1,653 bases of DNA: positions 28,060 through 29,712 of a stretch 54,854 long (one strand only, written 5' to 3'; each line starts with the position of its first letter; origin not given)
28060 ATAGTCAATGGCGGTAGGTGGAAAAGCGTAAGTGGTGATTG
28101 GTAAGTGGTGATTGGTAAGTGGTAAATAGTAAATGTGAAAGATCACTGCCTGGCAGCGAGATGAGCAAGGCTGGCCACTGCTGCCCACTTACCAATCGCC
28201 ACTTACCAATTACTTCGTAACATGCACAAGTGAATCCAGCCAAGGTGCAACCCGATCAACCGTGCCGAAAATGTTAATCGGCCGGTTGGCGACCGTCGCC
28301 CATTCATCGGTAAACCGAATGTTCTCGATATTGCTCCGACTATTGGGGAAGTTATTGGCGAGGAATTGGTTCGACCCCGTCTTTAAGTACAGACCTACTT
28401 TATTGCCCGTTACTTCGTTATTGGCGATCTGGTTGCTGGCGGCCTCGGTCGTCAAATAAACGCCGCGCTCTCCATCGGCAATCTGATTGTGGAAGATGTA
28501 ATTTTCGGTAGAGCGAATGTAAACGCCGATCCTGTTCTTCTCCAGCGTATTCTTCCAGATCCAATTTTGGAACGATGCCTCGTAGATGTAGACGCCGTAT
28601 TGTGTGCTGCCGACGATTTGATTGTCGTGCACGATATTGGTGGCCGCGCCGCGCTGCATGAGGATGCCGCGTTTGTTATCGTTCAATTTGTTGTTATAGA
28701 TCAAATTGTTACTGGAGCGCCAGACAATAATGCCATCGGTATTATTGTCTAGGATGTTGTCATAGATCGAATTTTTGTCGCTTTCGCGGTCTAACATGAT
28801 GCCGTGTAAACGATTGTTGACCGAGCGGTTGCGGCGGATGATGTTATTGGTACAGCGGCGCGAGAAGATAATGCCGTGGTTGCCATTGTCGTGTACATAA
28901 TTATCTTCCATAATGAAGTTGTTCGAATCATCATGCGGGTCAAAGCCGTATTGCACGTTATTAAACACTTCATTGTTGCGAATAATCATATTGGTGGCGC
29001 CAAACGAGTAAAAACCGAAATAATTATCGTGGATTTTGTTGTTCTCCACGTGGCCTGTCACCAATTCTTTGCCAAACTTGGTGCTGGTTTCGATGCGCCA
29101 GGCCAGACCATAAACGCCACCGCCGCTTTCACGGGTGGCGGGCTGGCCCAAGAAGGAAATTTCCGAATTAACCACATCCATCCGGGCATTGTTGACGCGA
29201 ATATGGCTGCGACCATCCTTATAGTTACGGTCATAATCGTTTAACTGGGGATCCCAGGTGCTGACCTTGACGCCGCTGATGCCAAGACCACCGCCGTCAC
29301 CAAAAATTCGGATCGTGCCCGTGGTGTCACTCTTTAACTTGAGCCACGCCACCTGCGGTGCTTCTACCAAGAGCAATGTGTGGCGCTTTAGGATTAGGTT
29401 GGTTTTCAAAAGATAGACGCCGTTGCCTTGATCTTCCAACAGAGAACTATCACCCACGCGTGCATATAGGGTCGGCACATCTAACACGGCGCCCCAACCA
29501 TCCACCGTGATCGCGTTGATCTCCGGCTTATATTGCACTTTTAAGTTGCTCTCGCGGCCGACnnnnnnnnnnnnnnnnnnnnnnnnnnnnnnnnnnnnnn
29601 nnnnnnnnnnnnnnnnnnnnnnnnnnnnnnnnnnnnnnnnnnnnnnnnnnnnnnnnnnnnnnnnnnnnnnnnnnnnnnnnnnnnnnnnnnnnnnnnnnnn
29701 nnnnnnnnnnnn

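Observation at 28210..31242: Single polypeptide fusing a HAS/NodC-type processive GT2 synthase to LysM and a mannuronan-C5-epimerase-type beta-helix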

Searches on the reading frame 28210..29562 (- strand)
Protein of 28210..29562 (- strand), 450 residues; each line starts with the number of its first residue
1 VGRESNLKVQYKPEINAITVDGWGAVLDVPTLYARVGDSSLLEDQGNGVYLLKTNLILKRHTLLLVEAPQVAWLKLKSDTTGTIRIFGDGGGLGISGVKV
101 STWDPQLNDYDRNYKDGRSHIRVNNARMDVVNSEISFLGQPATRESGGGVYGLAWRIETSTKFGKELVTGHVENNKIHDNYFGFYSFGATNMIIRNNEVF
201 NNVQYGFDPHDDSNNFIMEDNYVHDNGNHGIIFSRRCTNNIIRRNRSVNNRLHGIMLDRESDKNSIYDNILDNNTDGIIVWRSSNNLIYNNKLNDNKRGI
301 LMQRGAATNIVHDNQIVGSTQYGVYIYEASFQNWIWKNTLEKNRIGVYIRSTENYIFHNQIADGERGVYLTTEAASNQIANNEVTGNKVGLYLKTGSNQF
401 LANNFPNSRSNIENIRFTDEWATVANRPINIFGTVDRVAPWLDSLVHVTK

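Call 94: search_protein_representatives(protein=window:28210-29562:-)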
Query: 450 residues. Proteins with E-value up to 0.001 (for the whole library): 8671; up to 1e-10: 2188; up to 1e-30: 352. The best 150 are listed.
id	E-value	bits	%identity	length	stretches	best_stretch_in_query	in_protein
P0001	1.0e-277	937.7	90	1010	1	2-450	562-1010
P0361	2.6e-125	435.3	47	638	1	10-423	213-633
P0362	1.3e-115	403.4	45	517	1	5-423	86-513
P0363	6.3e-114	397.8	38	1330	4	28-369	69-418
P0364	1.7e-108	379.9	36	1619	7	17-363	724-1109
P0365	7.2e-108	377.8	39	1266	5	29-368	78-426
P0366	5.8e-104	365.0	38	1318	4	37-370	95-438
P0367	4.7e-100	352.1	38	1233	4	29-371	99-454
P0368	1.5e-92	327.3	36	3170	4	15-329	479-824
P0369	1.4e-90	320.9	37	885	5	19-356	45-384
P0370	4.9e-89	315.8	37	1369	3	89-370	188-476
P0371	1.8e-87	310.6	42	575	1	8-409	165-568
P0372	3.5e-85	303.1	35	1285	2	7-305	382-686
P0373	1.6e-84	300.9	35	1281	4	35-382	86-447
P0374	2.7e-84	300.1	33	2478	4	11-328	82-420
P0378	1.7e-78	281.0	41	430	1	8-366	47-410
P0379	2.2e-78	280.7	43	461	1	10-352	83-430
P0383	8.9e-76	272.1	42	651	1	7-357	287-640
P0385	1.3e-72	261.6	38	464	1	8-399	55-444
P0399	1.7e-65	238.2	45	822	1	8-342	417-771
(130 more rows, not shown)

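Call 95: list_cluster_members(proteins=[P0361, P0362, P0363, P0364, P0371, P0378, P0379, P0383, P0385, P0399])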
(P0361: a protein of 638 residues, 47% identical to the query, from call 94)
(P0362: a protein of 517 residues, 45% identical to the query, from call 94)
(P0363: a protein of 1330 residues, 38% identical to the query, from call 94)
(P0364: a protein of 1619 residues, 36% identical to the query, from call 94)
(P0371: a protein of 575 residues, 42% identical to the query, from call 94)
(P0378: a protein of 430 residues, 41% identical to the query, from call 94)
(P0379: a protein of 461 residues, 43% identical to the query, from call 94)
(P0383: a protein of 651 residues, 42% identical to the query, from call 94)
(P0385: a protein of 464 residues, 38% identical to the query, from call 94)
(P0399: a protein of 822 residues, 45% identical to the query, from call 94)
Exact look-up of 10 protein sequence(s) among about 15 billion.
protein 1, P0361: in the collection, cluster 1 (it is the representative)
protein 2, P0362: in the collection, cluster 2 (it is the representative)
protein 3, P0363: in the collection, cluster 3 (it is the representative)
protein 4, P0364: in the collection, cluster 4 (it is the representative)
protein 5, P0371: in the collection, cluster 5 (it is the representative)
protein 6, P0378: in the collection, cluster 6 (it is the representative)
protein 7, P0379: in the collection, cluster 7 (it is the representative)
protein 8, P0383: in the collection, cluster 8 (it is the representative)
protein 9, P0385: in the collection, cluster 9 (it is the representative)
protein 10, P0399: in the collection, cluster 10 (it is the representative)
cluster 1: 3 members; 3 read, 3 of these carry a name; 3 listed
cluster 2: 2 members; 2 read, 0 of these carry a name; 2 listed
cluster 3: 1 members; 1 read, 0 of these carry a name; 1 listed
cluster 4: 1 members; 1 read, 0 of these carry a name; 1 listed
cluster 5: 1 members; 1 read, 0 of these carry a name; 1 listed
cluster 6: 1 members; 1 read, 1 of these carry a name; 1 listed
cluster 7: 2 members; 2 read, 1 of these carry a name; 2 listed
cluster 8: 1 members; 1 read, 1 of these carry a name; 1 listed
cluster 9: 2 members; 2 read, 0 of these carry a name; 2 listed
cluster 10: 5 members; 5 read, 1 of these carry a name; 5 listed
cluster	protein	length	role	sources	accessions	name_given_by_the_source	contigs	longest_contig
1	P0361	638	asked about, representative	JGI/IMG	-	parallel beta-helix repeat protein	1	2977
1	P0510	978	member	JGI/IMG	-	hyaluronan synthase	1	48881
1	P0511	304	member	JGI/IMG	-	parallel beta-helix repeat protein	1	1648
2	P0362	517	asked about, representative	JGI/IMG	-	-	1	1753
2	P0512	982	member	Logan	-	-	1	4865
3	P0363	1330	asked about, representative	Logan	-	-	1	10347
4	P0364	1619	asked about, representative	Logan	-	-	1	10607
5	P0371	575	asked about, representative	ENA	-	-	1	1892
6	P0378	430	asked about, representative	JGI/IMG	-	parallel beta-helix repeat protein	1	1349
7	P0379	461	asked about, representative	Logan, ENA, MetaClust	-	\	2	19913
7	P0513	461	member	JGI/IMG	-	-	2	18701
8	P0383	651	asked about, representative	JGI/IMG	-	parallel beta-helix repeat protein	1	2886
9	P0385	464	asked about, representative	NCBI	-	-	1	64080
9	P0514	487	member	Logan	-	-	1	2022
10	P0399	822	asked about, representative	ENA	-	-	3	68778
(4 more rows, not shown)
